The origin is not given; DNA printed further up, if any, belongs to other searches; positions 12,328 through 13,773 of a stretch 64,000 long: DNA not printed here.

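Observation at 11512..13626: Mosaic secreted protein: ~50x DQP spacer, disintegrin-like repeats, and a low-GC C-terminal module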

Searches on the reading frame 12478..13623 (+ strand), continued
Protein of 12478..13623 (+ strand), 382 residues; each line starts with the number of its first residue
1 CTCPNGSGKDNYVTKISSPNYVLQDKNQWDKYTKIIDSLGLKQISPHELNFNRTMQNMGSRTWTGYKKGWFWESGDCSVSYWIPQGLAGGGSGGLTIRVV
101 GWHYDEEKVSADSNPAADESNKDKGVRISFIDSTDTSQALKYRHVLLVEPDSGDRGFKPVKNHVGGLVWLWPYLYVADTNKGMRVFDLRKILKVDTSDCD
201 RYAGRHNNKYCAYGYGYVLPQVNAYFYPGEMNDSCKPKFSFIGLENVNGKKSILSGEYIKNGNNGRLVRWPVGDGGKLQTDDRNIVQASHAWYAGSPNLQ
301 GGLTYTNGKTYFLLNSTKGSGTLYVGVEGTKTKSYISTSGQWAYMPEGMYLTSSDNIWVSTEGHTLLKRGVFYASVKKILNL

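Call 45: find_encoding_contigs(protein=P0038, flank=8000, max_places=2)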
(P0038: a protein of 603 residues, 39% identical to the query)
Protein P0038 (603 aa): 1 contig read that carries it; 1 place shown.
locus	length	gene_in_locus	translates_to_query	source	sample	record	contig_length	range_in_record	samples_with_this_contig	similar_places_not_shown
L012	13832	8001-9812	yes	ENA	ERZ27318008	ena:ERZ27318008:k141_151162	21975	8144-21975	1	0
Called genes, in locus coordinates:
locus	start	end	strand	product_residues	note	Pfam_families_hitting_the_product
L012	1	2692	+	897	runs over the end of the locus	PF04885:Stig1 (faint), PF26766:Choice_anch_L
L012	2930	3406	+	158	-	-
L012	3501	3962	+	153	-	PF12870:DUF4878 (weak)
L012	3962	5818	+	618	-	PF00069:Pkinase, PF07714:PK_Tyr_Ser-Thr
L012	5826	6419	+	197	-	PF07638:Sigma70_ECF, PF04542:Sigma70_r2, PF08281:Sigma70_r4_2, PF04545:Sigma70_r4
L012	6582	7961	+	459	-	-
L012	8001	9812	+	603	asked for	PF00200:Disintegrin (weak)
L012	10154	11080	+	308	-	PF00892:EamA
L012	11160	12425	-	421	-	PF13606:Ank_3 (faint), PF12796:Ank_2, PF13637:Ank_4, PF13857:Ank_5, PF00023:Ank (weak)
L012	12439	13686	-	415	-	PF00023:Ank (faint), PF12796:Ank_2 (weak), PF13606:Ank_3 (faint), PF13857:Ank_5 (faint), PF12796:Ank_2, PF13637:Ank_4 (weak), PF12796:Ank_2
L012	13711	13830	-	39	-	?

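Call 49: find_encoding_contigs(protein=P0061, flank=8000, max_places=2)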
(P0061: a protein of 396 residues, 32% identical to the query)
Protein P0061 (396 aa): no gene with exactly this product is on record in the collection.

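Call 50: find_encoding_contigs(protein=P0078, flank=8000, max_places=2)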
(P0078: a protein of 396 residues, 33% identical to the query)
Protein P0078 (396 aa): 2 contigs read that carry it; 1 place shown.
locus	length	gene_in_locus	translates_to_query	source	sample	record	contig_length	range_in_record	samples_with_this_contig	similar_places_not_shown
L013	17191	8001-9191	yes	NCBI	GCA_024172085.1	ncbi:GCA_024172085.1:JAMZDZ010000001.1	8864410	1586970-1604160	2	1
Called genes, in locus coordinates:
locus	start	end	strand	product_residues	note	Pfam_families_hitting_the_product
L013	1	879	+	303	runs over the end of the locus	PF18159:S_4TM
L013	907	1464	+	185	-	-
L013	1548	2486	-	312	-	PF01047:MarR (faint), PF08281:Sigma70_r4_2 (faint), PF13384:HTH_23 (faint), PF13936:HTH_38, PF09339:HTH_IclR (faint), PF12802:MarR_2, PF27059:HTH_MmpR5 (weak)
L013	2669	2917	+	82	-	-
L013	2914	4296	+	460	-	PF00144:Beta-lactamase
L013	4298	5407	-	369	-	PF00512:HisKA, PF02518:HATPase_c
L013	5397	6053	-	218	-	PF00072:Response_reg, PF00486:Trans_reg_C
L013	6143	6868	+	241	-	PF00005:ABC_tran, PF13304:AAA_21 (weak)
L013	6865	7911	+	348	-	PF26999:ABC-2_memb_rel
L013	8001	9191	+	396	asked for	-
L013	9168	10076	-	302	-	PF20434:BD-FAE, PF07859:Abhydrolase_3, PF12697:Abhydrolase_6 (weak)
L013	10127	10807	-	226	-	PF00072:Response_reg, PF00486:Trans_reg_C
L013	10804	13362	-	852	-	PF02702:KdpD, PF00582:Usp (weak), PF13493:DUF4118, PF00512:HisKA, PF02518:HATPase_c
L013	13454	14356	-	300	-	PF02669:KdpC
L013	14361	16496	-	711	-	PF00122:E1-E2_ATPase, PF00702:Hydrolase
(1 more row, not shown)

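Call 51: find_encoding_contigs(protein=P0096, flank=8000, max_places=2)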
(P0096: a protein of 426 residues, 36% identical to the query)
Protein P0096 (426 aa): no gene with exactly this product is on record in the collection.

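Call 54: search_protein_representatives(alignment_id=A1)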
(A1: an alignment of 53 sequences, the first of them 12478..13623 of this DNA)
Query: 53 sequences, 406 profile positions. Proteins with E-value up to 0.001 (for the whole library): 2328; up to 1e-10: 1296; up to 1e-30: 778. The best 150 are listed.
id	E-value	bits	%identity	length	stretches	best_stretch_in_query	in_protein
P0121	1.4e-191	653.0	-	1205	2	30-400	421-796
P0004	1.7e-138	478.2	-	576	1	20-403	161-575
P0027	3.8e-136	470.4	-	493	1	20-403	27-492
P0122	3.2e-132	457.5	-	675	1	20-402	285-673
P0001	2.9e-129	447.7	-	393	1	22-405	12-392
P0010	1.5e-125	435.5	-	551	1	20-403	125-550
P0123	6.1e-124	430.2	-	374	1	9-403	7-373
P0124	6.1e-122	423.6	-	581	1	24-404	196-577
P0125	1.1e-121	422.8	-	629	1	21-404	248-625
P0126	2.2e-121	421.8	-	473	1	20-403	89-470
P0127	1.9e-119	415.4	-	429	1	6-403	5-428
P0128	3.1e-118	411.4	-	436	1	13-402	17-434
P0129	3.6e-117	407.9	-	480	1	21-403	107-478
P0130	3.7e-117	407.9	-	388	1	23-400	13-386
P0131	3.9e-117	407.8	-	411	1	13-401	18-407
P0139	1.3e-114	399.5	-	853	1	21-403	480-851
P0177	3.8e-103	361.8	-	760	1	13-404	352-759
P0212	8.2e-96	337.6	-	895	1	38-401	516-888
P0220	2.1e-94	333.0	-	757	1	38-404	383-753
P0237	9.6e-92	324.2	-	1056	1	37-403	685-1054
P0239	3.8e-91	322.2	-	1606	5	65-403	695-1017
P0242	8.3e-91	321.1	-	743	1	22-402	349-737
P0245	3.3e-90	319.1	-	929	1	30-404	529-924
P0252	1.3e-89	317.1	-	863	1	31-403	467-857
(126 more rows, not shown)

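Call 55: search_protein_families(library=pfam, proteins=[P0121, P0139, P0177, P0212, P0220, P0237, P0239, P0245, P0252, P0242], max_evalue=0.001)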
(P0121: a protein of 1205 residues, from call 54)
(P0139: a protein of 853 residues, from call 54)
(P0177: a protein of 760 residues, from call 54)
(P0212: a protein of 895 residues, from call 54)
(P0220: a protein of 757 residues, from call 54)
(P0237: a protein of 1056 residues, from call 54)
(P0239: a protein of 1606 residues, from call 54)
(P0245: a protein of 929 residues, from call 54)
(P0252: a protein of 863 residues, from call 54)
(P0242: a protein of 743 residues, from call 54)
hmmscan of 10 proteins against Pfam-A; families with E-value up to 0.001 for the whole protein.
P0121 (1205 aa): 1 family
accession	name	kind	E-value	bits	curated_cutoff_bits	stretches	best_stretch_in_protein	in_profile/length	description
PF00526.23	Dicty_CTDC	-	1.2e-06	28.6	27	1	218-239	2-23/24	Dictyostelium (slime mold) repeat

P0139 (853 aa): 2 families
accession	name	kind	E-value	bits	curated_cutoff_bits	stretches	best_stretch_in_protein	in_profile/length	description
PF11617.13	Cu-binding_MopE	-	3.8e-53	177.8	27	7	87-116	1-30/30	Putative metal-binding motif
PF08309.17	LVIVD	-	0.00019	21.1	20.2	1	651-677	3-29/42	LVIVD repeat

P0177 (760 aa): 1 family
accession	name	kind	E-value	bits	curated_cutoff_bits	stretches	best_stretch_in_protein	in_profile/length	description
PF00200.28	Disintegrin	-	4.7e-22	79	35.1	4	159-223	7-75/75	Disintegrin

P0212 (895 aa): 1 family
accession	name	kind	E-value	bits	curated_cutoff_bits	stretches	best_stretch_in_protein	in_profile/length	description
PF00526.23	Dicty_CTDC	-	1.3e-18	66.8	27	3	360-381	2-24/24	Dictyostelium (slime mold) repeat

P0220 (757 aa): 1 family
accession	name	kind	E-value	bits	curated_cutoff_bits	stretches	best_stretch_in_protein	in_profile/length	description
PF00526.23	Dicty_CTDC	-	1.4e-18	66.8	27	2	152-173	2-23/24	Dictyostelium (slime mold) repeat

P0237 (1056 aa): 1 family
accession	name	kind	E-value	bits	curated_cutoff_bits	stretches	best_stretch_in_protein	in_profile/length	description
PF00200.28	Disintegrin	-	1e-69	231.7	35.1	11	526-556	45-75/75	Disintegrin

P0239 (1606 aa): 3 families
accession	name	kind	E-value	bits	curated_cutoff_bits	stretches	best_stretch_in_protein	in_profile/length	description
PF13385.13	Laminin_G_3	-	1.3e-15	58.3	27.6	1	1071-1209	14-150/151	Concanavalin A-like lectin/glucanases superfamily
PF18962.6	Por_Secre_tail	-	6.4e-10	39.6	27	1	1531-1603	2-74/75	Secretion system C-terminal sorting domain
PF00354.24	Pentaxin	-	3.2e-06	27.4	25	1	1108-1238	57-187/194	Pentaxin family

P0245 (929 aa): 1 family
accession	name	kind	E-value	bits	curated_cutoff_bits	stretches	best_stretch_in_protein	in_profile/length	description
PF00526.23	Dicty_CTDC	-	4.5e-34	116.3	27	8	351-371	2-21/24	Dictyostelium (slime mold) repeat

P0252 (863 aa): 1 family
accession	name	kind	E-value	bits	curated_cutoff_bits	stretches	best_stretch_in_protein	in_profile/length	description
PF00526.23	Dicty_CTDC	-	2.5e-29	101.2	27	5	314-336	2-24/24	Dictyostelium (slime mold) repeat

P0242 (743 aa): 0 families

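Call 59: find_related_loci(query=window:12478-13623:+, collection=metagenome_contigs, flank=4000)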
Query window:12478-13623:+ (382 aa) in metagenome_contigs; peptide patterns used: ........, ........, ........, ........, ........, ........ (x = any residue, [..] = any of these).
52 stretches matched a pattern, but none encodes a relative of the query by tblastn (E <= 1e-3).

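Call 64: find_homologous_proteins(query=P0120, max_evalue=0.00001)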
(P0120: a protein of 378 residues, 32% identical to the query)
Query P0120 (378 aa): 832 proteins with E <= 0.00001 among 5913 candidates; the best 120 are listed.
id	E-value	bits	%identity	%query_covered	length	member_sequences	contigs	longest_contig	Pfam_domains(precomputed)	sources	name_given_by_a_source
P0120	5.7e-259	876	100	100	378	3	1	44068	-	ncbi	ncbi:MAG: hypothetical protein Q9202_006937 [Teloschistes flavicans]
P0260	2.8e-199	680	79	100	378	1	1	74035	-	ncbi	ncbi:MAG: hypothetical protein Q9170_001971 [Blastenia crenularia]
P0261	1.7e-197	674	77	100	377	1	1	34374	-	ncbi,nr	ncbi:MAG: hypothetical protein L6R40_008009 [Gallowayella cf. fulva]|nr:MAG: hypothetical protein L6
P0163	1.4e-195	668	77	100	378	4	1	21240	-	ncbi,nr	ncbi:MAG: hypothetical protein LQ349_002833 [Xanthoria aureola]|nr:MAG: hypothetical protein LQ349_0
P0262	3.4e-194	663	77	100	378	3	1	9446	-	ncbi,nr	ncbi:MAG: hypothetical protein L6R36_008584 [Xanthoria steineri]|nr:MAG: hypothetical protein L6R36_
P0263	3.2e-193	660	77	100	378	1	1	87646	-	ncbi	ncbi:MAG: hypothetical protein Q9220_007226 [cf. Caloplaca sp. 1 TL-2023]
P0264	3.2e-192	657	76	100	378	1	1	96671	-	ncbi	ncbi:MAG: hypothetical protein Q9219_003948 [cf. Caloplaca sp. 3 TL-2023]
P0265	3.2e-189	647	77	100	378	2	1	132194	-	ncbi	ncbi:MAG: hypothetical protein Q9186_001470 [Xanthomendoza sp. 1 TL-2023]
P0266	3.5e-171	588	69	100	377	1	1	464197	-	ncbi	ncbi:MAG: hypothetical protein Q9195_000455 [Heterodermia aff. obscurata]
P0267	1.7e-142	493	100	57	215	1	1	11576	-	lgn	-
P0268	2.9e-136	473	61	100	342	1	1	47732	-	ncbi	ncbi:MAG: hypothetical protein Q9168_002764 [Polycauliona sp. 1 TL-2023]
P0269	9.3e-123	428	87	57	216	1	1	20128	-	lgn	-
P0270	2.9e-118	413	84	57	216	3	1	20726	-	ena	-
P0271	4.8e-116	406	83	57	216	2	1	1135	-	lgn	-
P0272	4.4e-108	380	71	46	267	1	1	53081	-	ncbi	ncbi:MAG: hypothetical protein Q9222_001840 [Ikaeria aurantiellina]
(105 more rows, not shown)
